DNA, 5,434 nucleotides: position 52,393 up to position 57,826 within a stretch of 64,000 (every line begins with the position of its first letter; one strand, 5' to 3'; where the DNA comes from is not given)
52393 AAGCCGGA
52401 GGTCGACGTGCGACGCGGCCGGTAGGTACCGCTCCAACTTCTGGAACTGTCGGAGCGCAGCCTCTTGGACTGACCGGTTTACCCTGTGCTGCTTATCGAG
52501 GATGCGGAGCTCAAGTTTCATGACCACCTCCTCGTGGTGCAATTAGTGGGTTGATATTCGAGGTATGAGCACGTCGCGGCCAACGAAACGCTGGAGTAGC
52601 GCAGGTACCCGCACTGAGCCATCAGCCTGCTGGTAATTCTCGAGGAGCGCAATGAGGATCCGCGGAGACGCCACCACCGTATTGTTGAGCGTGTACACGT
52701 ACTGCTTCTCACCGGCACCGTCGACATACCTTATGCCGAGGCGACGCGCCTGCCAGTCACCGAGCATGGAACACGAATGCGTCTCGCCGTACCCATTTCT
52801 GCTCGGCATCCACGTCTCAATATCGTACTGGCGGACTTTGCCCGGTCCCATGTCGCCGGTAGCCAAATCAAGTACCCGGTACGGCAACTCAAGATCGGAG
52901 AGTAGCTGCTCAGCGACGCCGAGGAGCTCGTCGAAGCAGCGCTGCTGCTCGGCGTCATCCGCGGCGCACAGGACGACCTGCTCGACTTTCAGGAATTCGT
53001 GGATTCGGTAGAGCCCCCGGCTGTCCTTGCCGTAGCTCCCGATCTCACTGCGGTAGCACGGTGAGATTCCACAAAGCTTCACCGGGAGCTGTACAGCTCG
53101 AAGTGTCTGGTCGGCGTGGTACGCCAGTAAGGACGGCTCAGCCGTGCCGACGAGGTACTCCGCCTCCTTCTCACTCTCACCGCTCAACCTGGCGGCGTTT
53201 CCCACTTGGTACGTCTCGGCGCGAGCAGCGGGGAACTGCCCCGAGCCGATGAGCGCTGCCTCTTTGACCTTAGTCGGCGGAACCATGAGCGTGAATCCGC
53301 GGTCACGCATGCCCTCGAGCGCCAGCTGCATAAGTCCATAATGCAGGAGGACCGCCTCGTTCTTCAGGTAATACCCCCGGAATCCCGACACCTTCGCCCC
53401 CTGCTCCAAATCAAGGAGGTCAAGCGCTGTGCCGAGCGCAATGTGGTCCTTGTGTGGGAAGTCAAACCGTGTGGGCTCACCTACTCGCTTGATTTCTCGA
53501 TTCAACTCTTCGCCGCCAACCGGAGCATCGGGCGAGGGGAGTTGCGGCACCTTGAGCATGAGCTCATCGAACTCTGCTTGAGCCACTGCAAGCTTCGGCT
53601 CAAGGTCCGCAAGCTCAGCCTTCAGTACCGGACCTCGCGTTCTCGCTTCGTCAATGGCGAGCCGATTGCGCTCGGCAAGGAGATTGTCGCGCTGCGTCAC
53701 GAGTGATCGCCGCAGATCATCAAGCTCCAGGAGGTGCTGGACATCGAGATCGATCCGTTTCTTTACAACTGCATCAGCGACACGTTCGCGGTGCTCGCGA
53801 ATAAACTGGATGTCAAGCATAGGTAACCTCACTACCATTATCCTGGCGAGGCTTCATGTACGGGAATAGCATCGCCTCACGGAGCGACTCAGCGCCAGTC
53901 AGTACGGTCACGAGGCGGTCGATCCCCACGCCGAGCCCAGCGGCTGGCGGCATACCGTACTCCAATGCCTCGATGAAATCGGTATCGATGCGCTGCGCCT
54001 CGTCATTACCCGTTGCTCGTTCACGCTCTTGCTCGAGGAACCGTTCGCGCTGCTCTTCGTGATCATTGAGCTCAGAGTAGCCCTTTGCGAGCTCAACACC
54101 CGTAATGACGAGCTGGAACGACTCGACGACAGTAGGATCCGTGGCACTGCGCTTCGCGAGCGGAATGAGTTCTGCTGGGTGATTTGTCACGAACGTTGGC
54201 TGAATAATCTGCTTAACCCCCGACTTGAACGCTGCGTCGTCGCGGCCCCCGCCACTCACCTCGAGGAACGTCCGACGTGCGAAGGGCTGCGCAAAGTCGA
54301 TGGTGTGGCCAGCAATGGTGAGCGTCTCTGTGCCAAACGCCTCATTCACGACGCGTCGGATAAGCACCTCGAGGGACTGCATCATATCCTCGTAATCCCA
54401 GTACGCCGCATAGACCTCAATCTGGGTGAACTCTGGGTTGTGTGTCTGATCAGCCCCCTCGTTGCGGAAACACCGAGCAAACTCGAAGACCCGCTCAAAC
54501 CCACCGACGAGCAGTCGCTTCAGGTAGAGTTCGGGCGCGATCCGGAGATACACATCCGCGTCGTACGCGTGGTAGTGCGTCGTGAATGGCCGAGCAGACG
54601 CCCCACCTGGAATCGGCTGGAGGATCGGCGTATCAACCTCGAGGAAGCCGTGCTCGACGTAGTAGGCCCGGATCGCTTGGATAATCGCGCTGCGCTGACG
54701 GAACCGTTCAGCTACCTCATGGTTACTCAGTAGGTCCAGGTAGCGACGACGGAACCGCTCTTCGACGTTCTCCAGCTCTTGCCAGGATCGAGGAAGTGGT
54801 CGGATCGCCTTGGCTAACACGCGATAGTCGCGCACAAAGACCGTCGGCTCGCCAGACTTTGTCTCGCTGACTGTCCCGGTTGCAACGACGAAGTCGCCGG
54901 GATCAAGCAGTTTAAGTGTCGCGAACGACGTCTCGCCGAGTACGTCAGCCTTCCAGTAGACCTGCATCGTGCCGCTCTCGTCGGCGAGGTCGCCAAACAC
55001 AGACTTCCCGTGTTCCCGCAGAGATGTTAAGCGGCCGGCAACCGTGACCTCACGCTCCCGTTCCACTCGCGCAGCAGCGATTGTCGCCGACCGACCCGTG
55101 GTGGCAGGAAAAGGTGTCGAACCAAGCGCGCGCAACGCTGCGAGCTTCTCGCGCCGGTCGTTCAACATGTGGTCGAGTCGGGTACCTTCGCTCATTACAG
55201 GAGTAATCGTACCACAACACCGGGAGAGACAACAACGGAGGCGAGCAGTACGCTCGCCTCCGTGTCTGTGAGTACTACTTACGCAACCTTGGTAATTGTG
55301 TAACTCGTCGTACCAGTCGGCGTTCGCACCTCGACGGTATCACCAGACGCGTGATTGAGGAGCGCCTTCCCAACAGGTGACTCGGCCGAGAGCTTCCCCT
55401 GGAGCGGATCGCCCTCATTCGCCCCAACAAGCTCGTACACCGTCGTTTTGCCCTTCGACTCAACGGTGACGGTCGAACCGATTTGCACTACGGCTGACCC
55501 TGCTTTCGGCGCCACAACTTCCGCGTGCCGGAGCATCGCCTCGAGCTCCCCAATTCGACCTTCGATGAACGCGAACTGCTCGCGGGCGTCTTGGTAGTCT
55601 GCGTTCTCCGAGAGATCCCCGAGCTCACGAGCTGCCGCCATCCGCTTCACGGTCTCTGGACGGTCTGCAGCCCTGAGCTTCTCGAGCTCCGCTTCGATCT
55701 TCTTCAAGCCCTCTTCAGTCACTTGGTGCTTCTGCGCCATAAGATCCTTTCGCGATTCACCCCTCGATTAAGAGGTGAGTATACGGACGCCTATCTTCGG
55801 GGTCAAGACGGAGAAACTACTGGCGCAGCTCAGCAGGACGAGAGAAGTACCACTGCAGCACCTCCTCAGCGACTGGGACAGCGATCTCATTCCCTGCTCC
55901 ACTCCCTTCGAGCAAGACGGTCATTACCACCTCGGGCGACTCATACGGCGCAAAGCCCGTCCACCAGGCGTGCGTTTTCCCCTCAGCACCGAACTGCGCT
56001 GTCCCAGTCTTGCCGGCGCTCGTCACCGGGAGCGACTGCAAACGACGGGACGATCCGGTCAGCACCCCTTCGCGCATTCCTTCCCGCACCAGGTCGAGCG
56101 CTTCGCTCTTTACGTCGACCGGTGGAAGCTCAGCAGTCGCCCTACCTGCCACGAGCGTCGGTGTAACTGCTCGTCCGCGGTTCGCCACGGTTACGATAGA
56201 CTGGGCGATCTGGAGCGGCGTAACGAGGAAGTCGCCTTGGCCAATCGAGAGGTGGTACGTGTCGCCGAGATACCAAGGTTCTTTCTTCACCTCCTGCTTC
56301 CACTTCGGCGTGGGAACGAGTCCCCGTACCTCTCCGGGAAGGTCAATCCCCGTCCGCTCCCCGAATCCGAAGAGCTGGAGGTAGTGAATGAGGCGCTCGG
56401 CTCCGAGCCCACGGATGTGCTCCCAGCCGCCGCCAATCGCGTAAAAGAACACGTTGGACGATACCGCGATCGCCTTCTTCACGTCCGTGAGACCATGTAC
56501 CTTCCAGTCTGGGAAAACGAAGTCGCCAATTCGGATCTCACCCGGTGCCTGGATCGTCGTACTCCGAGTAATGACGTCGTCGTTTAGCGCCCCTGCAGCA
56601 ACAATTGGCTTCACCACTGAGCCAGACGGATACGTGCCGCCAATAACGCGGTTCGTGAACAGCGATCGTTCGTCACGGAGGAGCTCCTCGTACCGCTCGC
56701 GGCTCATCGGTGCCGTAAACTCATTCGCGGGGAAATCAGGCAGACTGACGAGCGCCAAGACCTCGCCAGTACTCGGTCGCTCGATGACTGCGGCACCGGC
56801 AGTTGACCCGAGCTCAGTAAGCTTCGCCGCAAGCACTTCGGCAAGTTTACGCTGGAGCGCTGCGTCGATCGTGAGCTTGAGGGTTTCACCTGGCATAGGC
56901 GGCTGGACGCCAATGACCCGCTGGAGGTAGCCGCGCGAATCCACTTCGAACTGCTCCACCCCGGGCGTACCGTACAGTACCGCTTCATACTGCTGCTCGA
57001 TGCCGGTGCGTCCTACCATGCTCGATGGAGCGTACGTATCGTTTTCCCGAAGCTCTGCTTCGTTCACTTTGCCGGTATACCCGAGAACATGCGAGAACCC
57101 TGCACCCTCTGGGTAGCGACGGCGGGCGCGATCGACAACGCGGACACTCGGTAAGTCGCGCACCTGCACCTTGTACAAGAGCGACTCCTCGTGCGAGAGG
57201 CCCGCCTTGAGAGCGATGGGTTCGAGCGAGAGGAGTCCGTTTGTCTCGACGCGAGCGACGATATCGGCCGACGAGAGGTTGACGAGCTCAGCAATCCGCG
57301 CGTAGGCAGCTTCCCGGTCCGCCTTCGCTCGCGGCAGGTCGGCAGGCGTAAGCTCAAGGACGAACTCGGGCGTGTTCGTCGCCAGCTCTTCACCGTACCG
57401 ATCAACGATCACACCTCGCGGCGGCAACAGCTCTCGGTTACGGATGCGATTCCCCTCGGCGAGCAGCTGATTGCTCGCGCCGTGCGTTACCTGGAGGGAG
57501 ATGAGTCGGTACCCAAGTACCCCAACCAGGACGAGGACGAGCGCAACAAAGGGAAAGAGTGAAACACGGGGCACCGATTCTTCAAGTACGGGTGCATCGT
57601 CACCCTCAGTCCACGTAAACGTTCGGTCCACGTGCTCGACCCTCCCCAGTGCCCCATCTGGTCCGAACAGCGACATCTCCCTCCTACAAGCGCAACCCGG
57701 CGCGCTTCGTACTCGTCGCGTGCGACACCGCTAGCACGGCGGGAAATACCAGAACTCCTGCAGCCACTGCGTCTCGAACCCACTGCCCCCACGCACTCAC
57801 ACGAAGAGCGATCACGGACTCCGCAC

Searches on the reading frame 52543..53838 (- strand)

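Call 73: search_protein_families(library=pfam, proteins=[window:52543-53838:-], max_evalue=0.001)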
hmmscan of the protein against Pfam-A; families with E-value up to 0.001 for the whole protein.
window:52543-53838:- (431 aa): 2 families
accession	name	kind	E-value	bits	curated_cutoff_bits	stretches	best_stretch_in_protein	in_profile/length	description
PF00587.30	tRNA-synt_2b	-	7.4e-30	104.8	29.3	1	223-402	7-179/179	tRNA synthetase class II core domain (G, H, P, S and T)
PF02403.27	Seryl_tRNA_N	-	1.1e-12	48.6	28.2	1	7-101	1-108/108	Seryl-tRNA synthetase N-terminal domain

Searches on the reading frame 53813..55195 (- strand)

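Call 73: search_protein_families(library=pfam, proteins=[window:53813-55195:-], max_evalue=0.001)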
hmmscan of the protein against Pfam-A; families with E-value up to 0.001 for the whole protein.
window:53813-55195:- (460 aa): 3 families
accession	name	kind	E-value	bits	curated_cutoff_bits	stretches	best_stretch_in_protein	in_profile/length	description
PF00152.25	tRNA-synt_2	-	7.7e-89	298.2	25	1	144-447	2-307/308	tRNA synthetases class II (D, K and N)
PF01336.31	tRNA_anti-codon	-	2.6e-16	59.8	27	1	50-127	1-75/75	OB-fold nucleic acid binding domain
PF01409.25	tRNA-synt_2d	-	1.2e-08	35.2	19.8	1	235-304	104-172/246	tRNA synthetases class II core domain (F)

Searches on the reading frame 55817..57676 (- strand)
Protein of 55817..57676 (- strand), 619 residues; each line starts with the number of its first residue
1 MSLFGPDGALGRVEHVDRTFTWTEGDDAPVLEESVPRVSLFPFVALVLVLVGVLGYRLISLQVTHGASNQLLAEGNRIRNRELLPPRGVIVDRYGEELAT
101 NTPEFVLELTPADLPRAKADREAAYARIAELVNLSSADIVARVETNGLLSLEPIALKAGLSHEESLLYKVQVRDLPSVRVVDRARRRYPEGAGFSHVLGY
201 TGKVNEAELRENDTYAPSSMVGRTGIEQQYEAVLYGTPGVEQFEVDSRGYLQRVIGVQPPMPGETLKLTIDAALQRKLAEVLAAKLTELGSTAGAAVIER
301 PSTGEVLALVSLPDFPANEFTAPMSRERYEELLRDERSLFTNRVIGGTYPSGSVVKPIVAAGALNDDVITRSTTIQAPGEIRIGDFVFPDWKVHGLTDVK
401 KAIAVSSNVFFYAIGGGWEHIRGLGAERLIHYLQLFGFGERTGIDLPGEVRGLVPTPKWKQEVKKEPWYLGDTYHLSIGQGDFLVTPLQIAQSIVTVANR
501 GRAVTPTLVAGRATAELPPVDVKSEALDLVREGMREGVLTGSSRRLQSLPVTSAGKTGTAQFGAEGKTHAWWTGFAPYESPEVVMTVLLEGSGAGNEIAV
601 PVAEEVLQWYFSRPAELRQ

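Call 73: search_protein_families(library=pfam, proteins=[window:55817-57676:-], max_evalue=0.001)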
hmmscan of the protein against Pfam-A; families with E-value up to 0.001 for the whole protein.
window:55817-57676:- (619 aa): 2 families
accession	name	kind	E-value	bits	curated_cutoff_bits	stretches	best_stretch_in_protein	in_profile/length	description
PF00905.27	Transpeptidase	-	1.8e-52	178.9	22.1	1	294-608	1-299/299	Penicillin binding protein transpeptidase domain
PF03717.20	PBP_dimer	-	5.2e-38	131.7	24.4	1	85-252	4-176/180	Penicillin-binding Protein dimerisation domain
